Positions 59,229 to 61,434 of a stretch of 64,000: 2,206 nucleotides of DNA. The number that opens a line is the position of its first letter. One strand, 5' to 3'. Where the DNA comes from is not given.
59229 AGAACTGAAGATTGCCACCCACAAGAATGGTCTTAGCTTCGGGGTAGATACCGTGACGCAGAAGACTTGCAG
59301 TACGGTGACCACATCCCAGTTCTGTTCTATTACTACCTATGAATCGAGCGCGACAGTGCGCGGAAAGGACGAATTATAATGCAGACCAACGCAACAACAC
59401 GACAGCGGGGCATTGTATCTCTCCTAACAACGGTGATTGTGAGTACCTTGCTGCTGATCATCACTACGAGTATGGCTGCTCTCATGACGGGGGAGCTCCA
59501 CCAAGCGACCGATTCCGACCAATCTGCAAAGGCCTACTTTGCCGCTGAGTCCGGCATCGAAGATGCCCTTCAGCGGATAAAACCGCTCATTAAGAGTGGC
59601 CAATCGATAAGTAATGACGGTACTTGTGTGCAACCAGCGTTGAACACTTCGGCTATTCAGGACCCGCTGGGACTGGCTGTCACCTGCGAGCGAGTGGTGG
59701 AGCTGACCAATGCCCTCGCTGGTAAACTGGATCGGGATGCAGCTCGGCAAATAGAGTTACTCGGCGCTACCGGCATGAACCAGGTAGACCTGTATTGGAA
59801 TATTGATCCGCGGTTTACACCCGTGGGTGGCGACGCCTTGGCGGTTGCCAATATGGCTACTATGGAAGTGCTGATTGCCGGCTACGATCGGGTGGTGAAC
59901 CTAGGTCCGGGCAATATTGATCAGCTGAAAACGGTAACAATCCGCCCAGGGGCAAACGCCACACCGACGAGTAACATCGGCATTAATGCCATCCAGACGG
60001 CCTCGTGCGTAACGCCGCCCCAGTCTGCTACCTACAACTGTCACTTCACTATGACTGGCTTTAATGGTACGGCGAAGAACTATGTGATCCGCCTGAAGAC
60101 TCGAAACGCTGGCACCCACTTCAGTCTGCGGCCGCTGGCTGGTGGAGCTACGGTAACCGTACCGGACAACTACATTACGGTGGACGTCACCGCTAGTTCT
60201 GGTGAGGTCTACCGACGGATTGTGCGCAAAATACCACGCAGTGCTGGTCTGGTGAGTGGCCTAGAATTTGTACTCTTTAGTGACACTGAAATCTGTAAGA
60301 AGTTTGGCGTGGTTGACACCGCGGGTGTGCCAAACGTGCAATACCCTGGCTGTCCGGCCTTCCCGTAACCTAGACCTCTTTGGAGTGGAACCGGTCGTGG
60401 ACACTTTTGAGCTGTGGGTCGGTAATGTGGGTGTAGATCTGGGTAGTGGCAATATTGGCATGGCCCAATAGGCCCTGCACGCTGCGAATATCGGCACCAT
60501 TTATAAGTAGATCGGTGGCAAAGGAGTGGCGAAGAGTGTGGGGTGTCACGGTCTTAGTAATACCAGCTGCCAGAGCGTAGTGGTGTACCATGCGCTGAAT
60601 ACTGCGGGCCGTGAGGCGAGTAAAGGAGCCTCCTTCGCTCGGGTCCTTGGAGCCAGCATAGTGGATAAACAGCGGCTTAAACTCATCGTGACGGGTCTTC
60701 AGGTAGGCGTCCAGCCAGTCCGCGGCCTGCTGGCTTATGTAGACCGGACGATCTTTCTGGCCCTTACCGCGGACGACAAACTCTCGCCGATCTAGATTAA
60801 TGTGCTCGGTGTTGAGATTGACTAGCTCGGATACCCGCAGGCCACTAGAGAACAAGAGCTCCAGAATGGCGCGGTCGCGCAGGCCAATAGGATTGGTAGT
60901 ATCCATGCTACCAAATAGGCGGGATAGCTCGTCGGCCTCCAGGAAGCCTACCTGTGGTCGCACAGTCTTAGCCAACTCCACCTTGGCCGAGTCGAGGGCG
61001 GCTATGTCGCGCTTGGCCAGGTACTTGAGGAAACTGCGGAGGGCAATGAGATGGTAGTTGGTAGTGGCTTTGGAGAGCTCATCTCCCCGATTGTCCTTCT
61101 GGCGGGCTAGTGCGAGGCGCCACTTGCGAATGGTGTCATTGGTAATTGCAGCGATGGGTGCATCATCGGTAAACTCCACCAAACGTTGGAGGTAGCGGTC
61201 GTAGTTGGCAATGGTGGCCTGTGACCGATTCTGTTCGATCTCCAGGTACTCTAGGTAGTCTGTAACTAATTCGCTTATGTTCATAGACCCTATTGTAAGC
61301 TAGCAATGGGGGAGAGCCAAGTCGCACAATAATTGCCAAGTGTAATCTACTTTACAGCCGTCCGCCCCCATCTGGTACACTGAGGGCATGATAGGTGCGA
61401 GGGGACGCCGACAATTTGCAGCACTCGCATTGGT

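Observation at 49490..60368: Complete secretin-less type IV pilus locus with both extension and retraction ATPases and five pilin-class genes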

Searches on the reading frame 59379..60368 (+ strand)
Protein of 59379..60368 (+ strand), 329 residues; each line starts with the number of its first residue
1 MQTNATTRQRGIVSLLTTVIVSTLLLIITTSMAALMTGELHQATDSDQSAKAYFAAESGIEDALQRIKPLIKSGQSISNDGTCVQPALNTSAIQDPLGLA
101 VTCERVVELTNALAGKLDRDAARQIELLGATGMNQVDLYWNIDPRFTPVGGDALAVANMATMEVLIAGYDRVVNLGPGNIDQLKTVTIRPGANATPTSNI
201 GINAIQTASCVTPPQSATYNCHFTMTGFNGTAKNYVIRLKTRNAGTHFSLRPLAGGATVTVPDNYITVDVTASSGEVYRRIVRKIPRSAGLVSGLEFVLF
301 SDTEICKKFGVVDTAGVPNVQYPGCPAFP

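Call 5: search_protein_families(library=pfam, proteins=[window:59379-60368:+], max_evalue=0.01)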
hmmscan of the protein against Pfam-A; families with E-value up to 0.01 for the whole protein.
window:59379-60368:+ (329 aa): 1 family
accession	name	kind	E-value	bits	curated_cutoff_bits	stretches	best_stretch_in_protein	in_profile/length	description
PF14341.11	PilX_N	-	0.0067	16.8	25.5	0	16-61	12-51/51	PilX N-terminal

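Call 21: search_protein_families(library=ncbifam, proteins=[window:59379-60368:+], max_evalue=0.01)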
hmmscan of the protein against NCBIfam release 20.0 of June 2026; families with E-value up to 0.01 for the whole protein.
window:59379-60368:+ (329 aa): 0 families

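Call 37: find_homologous_proteins(query=window:59379-60365:+, max_evalue=0.001)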
Query window:59379-60365:+ (329 aa): 4 proteins with E <= 0.001 among 4608 candidates.
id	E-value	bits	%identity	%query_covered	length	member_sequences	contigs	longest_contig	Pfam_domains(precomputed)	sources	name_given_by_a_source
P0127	1.5e-212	722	100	100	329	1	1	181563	-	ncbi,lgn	-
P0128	2.5e-127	442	63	98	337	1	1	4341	-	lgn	-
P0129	1.3e-74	269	44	98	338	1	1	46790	-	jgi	jgi:hypothetical protein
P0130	1.7e-35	141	32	92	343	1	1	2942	-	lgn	-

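Call 47: predict_structure(alignment_id=A3)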
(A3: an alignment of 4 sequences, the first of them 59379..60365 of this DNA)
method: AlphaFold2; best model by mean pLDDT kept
length: 329 residues; sequences in the alignment: 4
mean_pLDDT: 58.3   pTM: 0.49
mean pLDDT of the five models: 58.3, 57.2, 54.1, 51.0, 47.3
residues with pLDDT >= 90: 3; 70-90: 86; 50-70: 131; < 50: 109
segments of 3 or more residues with pLDDT < 50: 1-11, 32-58, 72-81, 90-95, 107-110, 256-262, 286-329
pLDDT, mean of each block of 10 residues (from residue 1): 40 59 64 39 33 42 57 48 53 50 52 64 64 82 66 63 81 60 82 81 85 66 87 78 76 57 55 57 47 36 31 32 32
secondary structure, 60 per line:
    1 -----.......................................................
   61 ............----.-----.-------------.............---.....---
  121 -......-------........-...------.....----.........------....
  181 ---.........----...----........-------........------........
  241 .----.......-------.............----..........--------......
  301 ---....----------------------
elements in order: H6-72 E97-109 E113-117 E122-127 E135-142 H153-157 E162-170 E184-192 E197-199 E204-211 E219-226 E233-241 E246-252 E260-272 E277-286 H295-300 H304-307

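Call 49: fold_search(model_id=the predicted structure, library=pdb)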
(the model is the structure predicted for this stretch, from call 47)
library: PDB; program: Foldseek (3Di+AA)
matches with E <= 10: 1259; with E <= 0.001: 1
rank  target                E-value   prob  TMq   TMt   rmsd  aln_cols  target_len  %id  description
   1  5fx8_U                4.2e-04  0.57  0.14  0.14  17.2       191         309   15  Complete structure of manganese lipoxygenase of Gaeumannomyces graminis and partial structure of zonadhesin of Komagat (released 2016-06-22)
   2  8xcg_J                1.8e-03  0.77  0.20  0.12  15.6       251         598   10  Tail tip complex of bacteriophage lambda in the open state (released 2024-05-01)
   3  1amx                  3.2e-03  0.35  0.13  0.24  18.5       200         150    8  COLLAGEN-BINDING DOMAIN FROM A STAPHYLOCOCCUS AUREUS ADHESIN (released 1998-06-24)
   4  9vzi_B                3.2e-03  0.16  0.10  0.20  14.9       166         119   13  Cyanopodophage Pan3 Needle (released 2025-11-26)
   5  5azx_B                5.8e-03  0.89  0.17  0.42   7.4       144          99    8  Crystal structure of p24delta1 GOLD domain (native 1) (released 2016-09-14)
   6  7wwo_A                8.4e-03  0.10  0.08  0.15  20.1       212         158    9  Dimer form of hypothetical protein TTHA1873 from Thermus thermophilus (released 2022-03-09)
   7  9ues_B                8.9e-03  0.85  0.19  0.16  15.4       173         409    9  Crystal structure of an inactive TKSP mutant in complex with the TKS propeptide (released 2026-02-18)
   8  9ard_A                1.0e-02  0.25  0.13  0.23  15.7       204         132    8  Structure of Pycsar EcPycC cyclase immunoglobulin-like AGS-C domain (released 2024-06-19)
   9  5azy_B                1.1e-02  0.30  0.13  0.31  16.2       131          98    8  Crystal structure of p24delta1 GOLD domain (Native 2) (released 2016-09-14)
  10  2df7_S                1.1e-02  0.18  0.16  0.14  15.9       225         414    8  Crystal structure of infectious bursal disease virus VP2 subviral particle (released 2006-06-27)
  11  2df7_B                1.1e-02  0.06  0.09  0.07  20.6       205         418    9  Crystal structure of infectious bursal disease virus VP2 subviral particle (released 2006-06-27)
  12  2df7_Q                1.1e-02  0.05  0.08  0.07  21.1       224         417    9  Crystal structure of infectious bursal disease virus VP2 subviral particle (released 2006-06-27)
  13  5azx_A                1.2e-02  0.28  0.13  0.29  16.9       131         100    8  Crystal structure of p24delta1 GOLD domain (native 1) (released 2016-09-14)
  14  4bz4_A                1.4e-02  0.35  0.18  0.26  12.6       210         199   10  CorA is a surface-associated copper-binding protein important in Methylomicrobium album BG8 copper acquisition (released 2014-02-19)
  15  4lee_A                1.4e-02  0.16  0.12  0.13  19.3       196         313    9  Structure of the Als3 adhesin from Candida albicans, residues 1-313 (mature sequence), triple mutant in the binding ca (released 2014-05-14)
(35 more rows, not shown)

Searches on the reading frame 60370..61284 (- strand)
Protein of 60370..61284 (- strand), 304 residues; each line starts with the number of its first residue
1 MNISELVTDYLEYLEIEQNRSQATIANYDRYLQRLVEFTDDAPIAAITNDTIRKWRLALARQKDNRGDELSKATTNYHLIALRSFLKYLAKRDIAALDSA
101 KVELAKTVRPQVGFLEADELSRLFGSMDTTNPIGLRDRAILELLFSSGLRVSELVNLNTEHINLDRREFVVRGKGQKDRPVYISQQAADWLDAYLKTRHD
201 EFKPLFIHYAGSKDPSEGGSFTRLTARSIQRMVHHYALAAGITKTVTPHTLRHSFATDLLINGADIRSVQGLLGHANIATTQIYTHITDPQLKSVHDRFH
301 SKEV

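Call 5: search_protein_families(library=pfam, proteins=[window:60370-61284:-], max_evalue=0.01)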
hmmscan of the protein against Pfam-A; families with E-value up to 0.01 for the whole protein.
window:60370-61284:- (304 aa): 4 families
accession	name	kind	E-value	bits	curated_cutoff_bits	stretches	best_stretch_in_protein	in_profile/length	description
PF00589.27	Phage_integrase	-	4e-43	147.6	27.1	1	114-289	2-170/172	Phage integrase family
PF02899.23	Phage_int_SAM_1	-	2.3e-14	53.8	22.3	1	8-92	2-82/83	Phage integrase, N-terminal SAM-like domain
PF13495.12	Phage_int_SAM_4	-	5.5e-07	30.3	27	1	11-94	6-83/85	Phage integrase, N-terminal SAM-like domain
PF13102.12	Phage_int_SAM_5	-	7.3e-06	26.7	22.3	1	15-98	12-91/98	Phage integrase SAM-like domain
